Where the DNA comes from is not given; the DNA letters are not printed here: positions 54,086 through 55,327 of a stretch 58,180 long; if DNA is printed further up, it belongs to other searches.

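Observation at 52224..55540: Tyr-specific T-box leader controls an operon of an NTase-like protein, an MBL (PhnP/tRNase Z-like) hydrolase and tyrS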

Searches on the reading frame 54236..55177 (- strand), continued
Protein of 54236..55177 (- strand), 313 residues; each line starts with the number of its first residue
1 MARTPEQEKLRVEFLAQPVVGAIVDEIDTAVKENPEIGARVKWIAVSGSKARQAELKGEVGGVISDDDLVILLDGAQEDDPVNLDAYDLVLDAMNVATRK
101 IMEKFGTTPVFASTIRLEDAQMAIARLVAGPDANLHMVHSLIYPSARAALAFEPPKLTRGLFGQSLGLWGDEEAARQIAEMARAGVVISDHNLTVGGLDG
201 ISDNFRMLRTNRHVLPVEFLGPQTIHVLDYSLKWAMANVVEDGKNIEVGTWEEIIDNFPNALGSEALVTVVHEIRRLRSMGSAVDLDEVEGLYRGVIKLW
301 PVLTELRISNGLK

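Call 35: search_protein_families(library=pfam, proteins=[P0083, P0084, P0087, P0090, P0094, P0097, P0100, P0101, P0103, P0102], max_evalue=1)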
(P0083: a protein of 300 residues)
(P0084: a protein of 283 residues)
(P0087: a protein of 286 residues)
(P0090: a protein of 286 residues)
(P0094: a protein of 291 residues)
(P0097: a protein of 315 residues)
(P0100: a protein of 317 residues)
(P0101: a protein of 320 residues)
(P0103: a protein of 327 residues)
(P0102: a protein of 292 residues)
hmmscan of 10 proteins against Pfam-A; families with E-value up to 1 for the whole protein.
P0083 (300 aa): 0 families

P0084 (283 aa): 2 families
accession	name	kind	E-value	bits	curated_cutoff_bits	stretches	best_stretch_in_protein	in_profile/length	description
PF18765.7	Polbeta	-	0.00015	22.3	26.9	1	26-86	7-67/93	Polymerase beta, Nucleotidyltransferase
PF01909.29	NTP_transf_2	-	0.0003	21.5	21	1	32-88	14-62/93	Nucleotidyltransferase domain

P0087 (286 aa): 2 families
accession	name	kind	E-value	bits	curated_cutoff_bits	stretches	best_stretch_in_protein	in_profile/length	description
PF01909.29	NTP_transf_2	-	0.00041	21.1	21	1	32-69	16-60/93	Nucleotidyltransferase domain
PF18765.7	Polbeta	-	0.02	15.5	26.9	1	27-64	10-43/93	Polymerase beta, Nucleotidyltransferase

P0090 (286 aa): 3 families
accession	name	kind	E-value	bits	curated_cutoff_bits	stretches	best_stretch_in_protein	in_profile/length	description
PF01909.29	NTP_transf_2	-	2.6e-05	25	21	1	13-64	2-52/93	Nucleotidyltransferase domain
PF18765.7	Polbeta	-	4.1e-05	24.1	26.9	1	21-75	8-57/93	Polymerase beta, Nucleotidyltransferase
PF22600.2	MTPAP-like_central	-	0.00065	20.2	27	1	9-58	23-70/139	Poly(A) RNA polymerase, mitochondrial-like, central palm domain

P0094 (291 aa): 5 families
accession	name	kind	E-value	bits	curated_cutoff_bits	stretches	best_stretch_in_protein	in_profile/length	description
PF01909.29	NTP_transf_2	-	0.00049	20.9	21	1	18-70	5-55/93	Nucleotidyltransferase domain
PF18765.7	Polbeta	-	0.046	14.3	26.9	1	28-74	12-53/93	Polymerase beta, Nucleotidyltransferase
PF07438.16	DUF1514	-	0.086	13.2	25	1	187-226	18-54/62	Protein of unknown function (DUF1514)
PF01216.23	Calsequestrin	-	0.15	11.5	27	1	38-116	43-122/386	Calsequestrin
PF20879.2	SidM_N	-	0.18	11.5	27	1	32-57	62-87/285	SidM, N-terminal domain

P0097 (315 aa): 0 families

P0100 (317 aa): 5 families
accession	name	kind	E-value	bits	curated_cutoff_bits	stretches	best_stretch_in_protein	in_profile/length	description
PF01909.29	NTP_transf_2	-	0.015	16.1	21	1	36-104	2-59/93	Nucleotidyltransferase domain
PF01297.22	ZnuA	-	0.058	13.3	29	0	242-285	160-203/263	Zinc-uptake complex component A periplasmic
PF18765.7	Polbeta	-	0.13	12.9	26.9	1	52-96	15-58/93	Polymerase beta, Nucleotidyltransferase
PF06474.18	LPAM_MltD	-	0.14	12.8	24.8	1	80-99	2-21/34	MltD lipid attachment motif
PF05168.19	HEPN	-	0.27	11.9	22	0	241-309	38-102/117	HEPN domain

P0101 (320 aa): 0 families

P0103 (327 aa): 2 families
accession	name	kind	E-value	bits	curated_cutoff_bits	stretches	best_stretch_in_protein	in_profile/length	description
PF16904.10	PurL_C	-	0.012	16.4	27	1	107-163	23-77/94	Phosphoribosylformylglycinamidine synthase II C-terminus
PF21090.3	P-loop_SecA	-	0.078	13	27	1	42-115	102-175/205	SecA P-loop domain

P0102 (292 aa): 1 family
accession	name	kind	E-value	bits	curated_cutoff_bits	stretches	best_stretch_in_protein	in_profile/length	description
PF25005.1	PSF2_N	-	0.041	14.3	27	1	86-106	6-26/60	PSF2 N-terminal domain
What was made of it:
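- On Pol-beta superfamily nucleotidyltransferase (KNTase/MNT-like): Distant relatives reach 21-25 bits against a gathering score of 21 (call 35).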

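Call 44: find_related_loci(query=A1, collection=genome_contigs, flank=5000)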
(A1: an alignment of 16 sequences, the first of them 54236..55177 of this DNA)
Query A1 (313 aa) in genome_contigs; peptide patterns used: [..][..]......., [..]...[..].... (x = any residue, [..] = any of these).
22 stretches matched a pattern; 2 encode a relative of the query (tblastn E <= 1e-3); 2 distinct loci.
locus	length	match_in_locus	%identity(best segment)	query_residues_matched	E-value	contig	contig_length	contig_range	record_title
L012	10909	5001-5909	55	3-307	1e-110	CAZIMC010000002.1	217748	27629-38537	MAG TPA_asm: uncultured Gammaproteobacteria bacterium isolate SRP170004_co1_20 genome assembly, contig: NODE_57_length_2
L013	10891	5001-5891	53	6-303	2e-101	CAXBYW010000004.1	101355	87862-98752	MAG TPA_asm: uncultured bacterium isolate SRR3725731_binner12_Refined_73 genome assembly, contig: ERZ4200997.75, whole g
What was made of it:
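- Tried and rejected: The GTDB species genomes yielded only 2 loci (call 44).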

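Call 56: search_solved_structures(query=A2, max_evalue=10, show_alignments=2)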
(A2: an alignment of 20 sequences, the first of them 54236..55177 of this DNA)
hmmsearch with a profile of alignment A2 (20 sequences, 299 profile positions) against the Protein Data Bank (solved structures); distinct sequences matched with E-value up to 10: 17.
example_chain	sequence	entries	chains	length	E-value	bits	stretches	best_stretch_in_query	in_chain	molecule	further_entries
2rff_A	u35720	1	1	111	5.3e-05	25.8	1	18-71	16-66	Putative nucleotidyltransferase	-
3nku_A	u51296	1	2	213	0.011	18.2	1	41-96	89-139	DrrA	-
6p01_A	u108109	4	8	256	0.02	17.3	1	15-67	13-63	Kanamycin nucleotidyltransferase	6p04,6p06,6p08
7upo_A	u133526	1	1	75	0.038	16.4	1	238-295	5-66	DHT03 protein A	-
5yep_A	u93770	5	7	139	0.041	16.3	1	35-67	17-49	Toxin-antitoxin system antidote Mnt family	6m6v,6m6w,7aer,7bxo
6yx5_B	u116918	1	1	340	0.046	16.1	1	41-96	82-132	Multifunctional virulence effector protein DrrA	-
9xbd_E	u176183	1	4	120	0.047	16.1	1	15-66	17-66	Nucleotidyltransferase domain-containing protein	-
1no5_A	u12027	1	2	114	0.052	15.9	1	41-85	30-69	Hypothetical protein HI0073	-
5jnb_A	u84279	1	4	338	0.25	13.7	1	41-135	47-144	Poly(A) RNA polymerase gld-2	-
4zrl_A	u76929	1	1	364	0.5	12.7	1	41-135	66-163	Poly(A) RNA polymerase gld-2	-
6nlt_A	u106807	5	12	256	0.63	12.4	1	15-67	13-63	Kanamycin nucleotidyltransferase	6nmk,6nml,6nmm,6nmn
6un8_A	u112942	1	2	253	0.66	12.3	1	16-67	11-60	Aminoglycoside NucleotidylTransferase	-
1kny_A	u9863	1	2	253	0.66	12.3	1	16-67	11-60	KANAMYCIN NUCLEOTIDYLTRANSFERASE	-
1kan_A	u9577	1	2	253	0.67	12.3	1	16-67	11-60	KANAMYCIN NUCLEOTIDYLTRANSFERASE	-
5cqr_A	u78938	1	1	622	0.74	12.2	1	55-93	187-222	Elongator complex protein 1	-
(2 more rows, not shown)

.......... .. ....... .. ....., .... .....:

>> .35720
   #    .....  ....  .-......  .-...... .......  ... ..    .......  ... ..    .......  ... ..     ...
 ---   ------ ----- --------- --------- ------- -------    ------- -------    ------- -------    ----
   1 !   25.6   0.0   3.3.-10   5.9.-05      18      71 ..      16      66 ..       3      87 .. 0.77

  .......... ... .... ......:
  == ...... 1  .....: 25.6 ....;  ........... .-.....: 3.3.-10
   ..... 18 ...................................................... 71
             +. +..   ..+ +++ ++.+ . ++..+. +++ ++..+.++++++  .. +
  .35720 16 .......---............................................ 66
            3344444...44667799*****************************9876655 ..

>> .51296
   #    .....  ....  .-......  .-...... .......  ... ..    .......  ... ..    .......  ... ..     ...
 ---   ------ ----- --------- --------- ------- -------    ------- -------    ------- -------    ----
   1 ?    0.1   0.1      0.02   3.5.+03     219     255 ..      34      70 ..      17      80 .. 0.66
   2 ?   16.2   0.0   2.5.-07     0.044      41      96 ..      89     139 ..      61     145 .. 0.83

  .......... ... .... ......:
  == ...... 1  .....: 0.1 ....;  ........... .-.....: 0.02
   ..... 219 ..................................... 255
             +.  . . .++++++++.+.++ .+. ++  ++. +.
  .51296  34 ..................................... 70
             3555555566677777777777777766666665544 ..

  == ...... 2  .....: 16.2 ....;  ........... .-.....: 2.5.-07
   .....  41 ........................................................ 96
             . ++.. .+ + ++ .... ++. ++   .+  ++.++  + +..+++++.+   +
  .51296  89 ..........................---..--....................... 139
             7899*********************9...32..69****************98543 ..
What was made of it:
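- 54236..55177 (-): ORF1, 313 aa. An acidic, KNTase/MNT-like nucleotidyltransferase-fold protein of an undescribed family. The family profile hits PDB NTase 2rff at E = 5e-5 (call 56).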

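Call 57: search_protein_families(library=padloc, proteins=[window:54236-55177:-], max_evalue=1)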
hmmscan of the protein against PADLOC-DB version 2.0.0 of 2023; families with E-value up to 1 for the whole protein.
window:54236-55177:- (313 aa): 2 families
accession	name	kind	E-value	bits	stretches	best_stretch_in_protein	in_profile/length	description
PDLC01642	Cas11a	-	0.0096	14.5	1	254-290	9-43/95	CAS-I-A; effector_SS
PDLC01363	Cas11a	-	0.021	13.4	1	254-281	10-37/96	CAS-I-A; effector_SS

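Call 58: search_protein_families(library=phrogs, proteins=[window:54236-55177:-], max_evalue=1)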
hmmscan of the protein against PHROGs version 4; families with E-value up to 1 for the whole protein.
window:54236-55177:- (313 aa): 2 families
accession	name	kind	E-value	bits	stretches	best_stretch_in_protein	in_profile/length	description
phrog_36187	-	unknown function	0.056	14.1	1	61-100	44-83/186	-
phrog_14206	-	unknown function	0.086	13.8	0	211-255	14-58/74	-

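Call 65: find_related_loci(query=A4, collection=metagenome_contigs, flank=4000)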
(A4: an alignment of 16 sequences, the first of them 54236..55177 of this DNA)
Query A4 (313 aa) in metagenome_contigs; peptide patterns used: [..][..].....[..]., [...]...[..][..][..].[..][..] (x = any residue, [..] = any of these).
210 stretches matched a pattern; 19 encode a relative of the query (tblastn E <= 1e-3); 19 distinct loci.
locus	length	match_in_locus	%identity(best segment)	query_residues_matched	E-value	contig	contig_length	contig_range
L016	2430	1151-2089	99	1-313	0e+0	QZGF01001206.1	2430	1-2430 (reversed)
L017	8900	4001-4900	62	11-310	1e-125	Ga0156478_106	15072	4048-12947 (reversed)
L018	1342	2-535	100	136-313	1e-127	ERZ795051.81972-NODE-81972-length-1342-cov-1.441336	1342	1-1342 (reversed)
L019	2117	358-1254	57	8-307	9e-120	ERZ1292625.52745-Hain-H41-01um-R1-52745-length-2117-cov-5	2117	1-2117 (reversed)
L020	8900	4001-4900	52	8-308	1e-103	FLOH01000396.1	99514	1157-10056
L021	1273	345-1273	93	1-310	5e-110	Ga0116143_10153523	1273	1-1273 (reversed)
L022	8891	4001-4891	53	6-303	7e-101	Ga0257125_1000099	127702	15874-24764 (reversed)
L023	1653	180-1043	52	7-307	1e-96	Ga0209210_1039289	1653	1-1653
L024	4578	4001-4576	63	11-202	9e-76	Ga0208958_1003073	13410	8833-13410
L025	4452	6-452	63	162-310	6e-60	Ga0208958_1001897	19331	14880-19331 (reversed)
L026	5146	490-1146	27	80-303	2e-22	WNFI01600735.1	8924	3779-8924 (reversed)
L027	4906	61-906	28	27-304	4e-22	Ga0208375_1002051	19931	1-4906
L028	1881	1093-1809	27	61-302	1e-19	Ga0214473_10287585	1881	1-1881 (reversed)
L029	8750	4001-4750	28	44-302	9e-18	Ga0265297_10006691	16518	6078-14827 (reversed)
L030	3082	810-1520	25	27-302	3e-17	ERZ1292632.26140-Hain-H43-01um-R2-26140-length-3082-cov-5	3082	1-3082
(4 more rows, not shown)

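Call 70: search_protein_families(library=pfam, proteins=[L001:3653-4474:+, L001:4471-5259:+, L001:5332-5667:+, L001:7854-9098:+], max_evalue=0.01)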
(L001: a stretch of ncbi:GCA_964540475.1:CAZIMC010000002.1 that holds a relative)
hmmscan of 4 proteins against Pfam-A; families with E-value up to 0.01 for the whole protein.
L001:3653-4474:+ (273 aa): 0 families

L001:4471-5259:+ (262 aa): 3 families
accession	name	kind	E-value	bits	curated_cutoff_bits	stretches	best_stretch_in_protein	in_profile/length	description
PF00326.27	Peptidase_S9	-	6.8e-08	32.7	22.6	1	185-254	134-197/213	Prolyl oligopeptidase family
PF12146.15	Hydrolase_4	-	0.00046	20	27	0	198-225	192-219/239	Serine aminopeptidase, S33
PF20434.5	BD-FAE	-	0.009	16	26.8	0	196-223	188-215/215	BD-FAE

L001:5332-5667:+ (111 aa): 0 families

L001:7854-9098:+ (414 aa): 3 families
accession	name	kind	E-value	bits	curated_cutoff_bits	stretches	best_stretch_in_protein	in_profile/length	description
PF00208.27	ELFV_dehydrog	-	9.1e-34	117.7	23.4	1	194-411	9-236/241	Glutamate/Leucine/Phenylalanine/Valine dehydrogenase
PF02812.23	ELFV_dehydrog_N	-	0.00088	19.4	25.3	1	63-145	36-123/129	Glu/Leu/Phe/Val dehydrogenase, dimerisation domain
PF02826.25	2-Hacid_dh_C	-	0.0011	18.8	25.1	1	206-276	26-102/178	D-isomer specific 2-hydroxyacid dehydrogenase, NAD binding domain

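Call 71: search_protein_families(library=ncbifam, proteins=[L001:7854-9098:+], max_evalue=0.00001)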
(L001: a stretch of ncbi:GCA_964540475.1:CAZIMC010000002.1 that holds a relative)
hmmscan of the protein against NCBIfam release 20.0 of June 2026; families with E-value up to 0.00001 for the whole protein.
L001:7854-9098:+ (414 aa): 4 families
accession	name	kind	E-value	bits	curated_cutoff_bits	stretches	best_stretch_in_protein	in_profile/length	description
NF041398.1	GluDhGdhB_Halo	equivalog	3.9e-31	108.4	620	1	194-407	185-398/410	glutamate dehydrogenase GdhB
NF040817.1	GdhA_Arch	equivalog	1.8e-22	80.1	750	1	194-410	191-409/419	glutamate dehydrogenase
NF006929.0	PRK09414.1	equivalog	2.1e-13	50.1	536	1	194-408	210-429/445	NADP-specific glutamate dehydrogenase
NF035922.1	Trp_DH_ScyB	equivalog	1.6e-08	34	600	0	284-407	217-338/346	tryptophan dehydrogenase ScyB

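Call 84: find_homologous_proteins(query=A6, max_evalue=0.00001)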
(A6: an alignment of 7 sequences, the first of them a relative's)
Query A6 (7 sequences) (286 aa, profile of the alignment): 2 proteins with E <= 0.00001 among 8000 candidates.
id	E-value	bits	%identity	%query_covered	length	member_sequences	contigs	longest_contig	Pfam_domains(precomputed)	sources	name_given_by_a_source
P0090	1.8e-101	357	100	100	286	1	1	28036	-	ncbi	-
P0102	6.9e-99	349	26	86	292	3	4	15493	-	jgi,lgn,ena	-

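Call 85: find_encoding_contigs(protein=P0090, flank=5000, max_places=1)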
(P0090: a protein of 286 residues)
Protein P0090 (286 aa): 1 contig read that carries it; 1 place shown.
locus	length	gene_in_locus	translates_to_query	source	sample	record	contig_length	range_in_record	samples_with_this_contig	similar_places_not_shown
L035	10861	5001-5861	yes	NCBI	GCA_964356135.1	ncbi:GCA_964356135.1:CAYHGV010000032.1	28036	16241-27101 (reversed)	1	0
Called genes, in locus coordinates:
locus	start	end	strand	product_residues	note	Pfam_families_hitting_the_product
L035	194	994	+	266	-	-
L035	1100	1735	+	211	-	-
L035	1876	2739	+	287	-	-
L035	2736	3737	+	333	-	-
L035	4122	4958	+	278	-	-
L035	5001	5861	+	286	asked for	-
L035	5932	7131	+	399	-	PF02784:Orn_Arg_deC_N, PF00278:Orn_DAP_Arg_deC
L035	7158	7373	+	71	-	-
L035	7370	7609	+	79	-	PF02463:SMC_N (weak), PF13476:AAA_23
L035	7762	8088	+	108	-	-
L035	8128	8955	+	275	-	PF13365:Trypsin_2 (weak)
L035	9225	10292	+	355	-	-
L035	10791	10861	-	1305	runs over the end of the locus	PF07705:CARDB, PF18962:Por_Secre_tail (faint), PF13860:FlgD_ig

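Call 86: find_encoding_contigs(protein=P0102, flank=5000, max_places=1)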
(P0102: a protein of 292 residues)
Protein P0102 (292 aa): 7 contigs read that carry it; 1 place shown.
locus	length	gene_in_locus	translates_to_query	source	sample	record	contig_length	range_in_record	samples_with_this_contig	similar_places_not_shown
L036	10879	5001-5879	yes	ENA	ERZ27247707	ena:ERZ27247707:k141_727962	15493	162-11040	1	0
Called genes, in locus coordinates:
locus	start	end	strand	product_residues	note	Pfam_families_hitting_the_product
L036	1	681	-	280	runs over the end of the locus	?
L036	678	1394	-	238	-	-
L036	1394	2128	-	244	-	-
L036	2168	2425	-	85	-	-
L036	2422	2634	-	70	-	-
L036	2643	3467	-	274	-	-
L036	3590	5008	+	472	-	-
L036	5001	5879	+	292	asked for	-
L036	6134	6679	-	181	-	-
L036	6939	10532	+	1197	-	PF13424:TPR_12, PF17874:TPR_MalT, PF24885:TPR_NPHP3, PF13374:TPR_10, PF13424:TPR_12, PF13374:TPR_10, PF13424:TPR_12, PF24885:TPR_NPHP3, +64 more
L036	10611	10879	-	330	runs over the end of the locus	PF00348:polyprenyl_synt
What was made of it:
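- Distant ORF1 relatives (P0090, P0102) are not linked to an MBL or to tyrS (calls 85, 86).
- Tried and rejected: P0090 and P0102 showed no MBL and no tyrS, so they gave no functional clue (calls 85, 86).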

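Call 98: search_protein_families(library=ncbifam, proteins=[L004:6832-8028:+, L001:9102-10367:+], max_evalue=1e-10)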
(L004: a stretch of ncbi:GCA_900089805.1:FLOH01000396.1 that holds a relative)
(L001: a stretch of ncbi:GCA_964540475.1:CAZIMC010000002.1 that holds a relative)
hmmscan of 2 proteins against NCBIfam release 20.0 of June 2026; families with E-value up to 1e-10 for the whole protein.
L004:6832-8028:+ (398 aa): 2 families
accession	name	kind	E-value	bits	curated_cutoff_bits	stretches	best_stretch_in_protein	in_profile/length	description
TIGR00234.1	tyrS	equivalog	1.4e-97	327.4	113.8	1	2-395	2-403/406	tyrosine--tRNA ligase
NF006330.0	PRK08560.1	equivalog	1.7e-27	96.3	220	1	6-249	5-246/342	tyrosine--tRNA ligase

L001:9102-10367:+ (421 aa): 2 families
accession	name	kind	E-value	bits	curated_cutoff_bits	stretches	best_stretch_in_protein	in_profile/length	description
TIGR00234.1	tyrS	equivalog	1.2e-83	281.5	113.8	1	19-408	7-397/406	tyrosine--tRNA ligase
NF006330.0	PRK08560.1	equivalog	1.9e-20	73.2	220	1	21-258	8-239/342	tyrosine--tRNA ligase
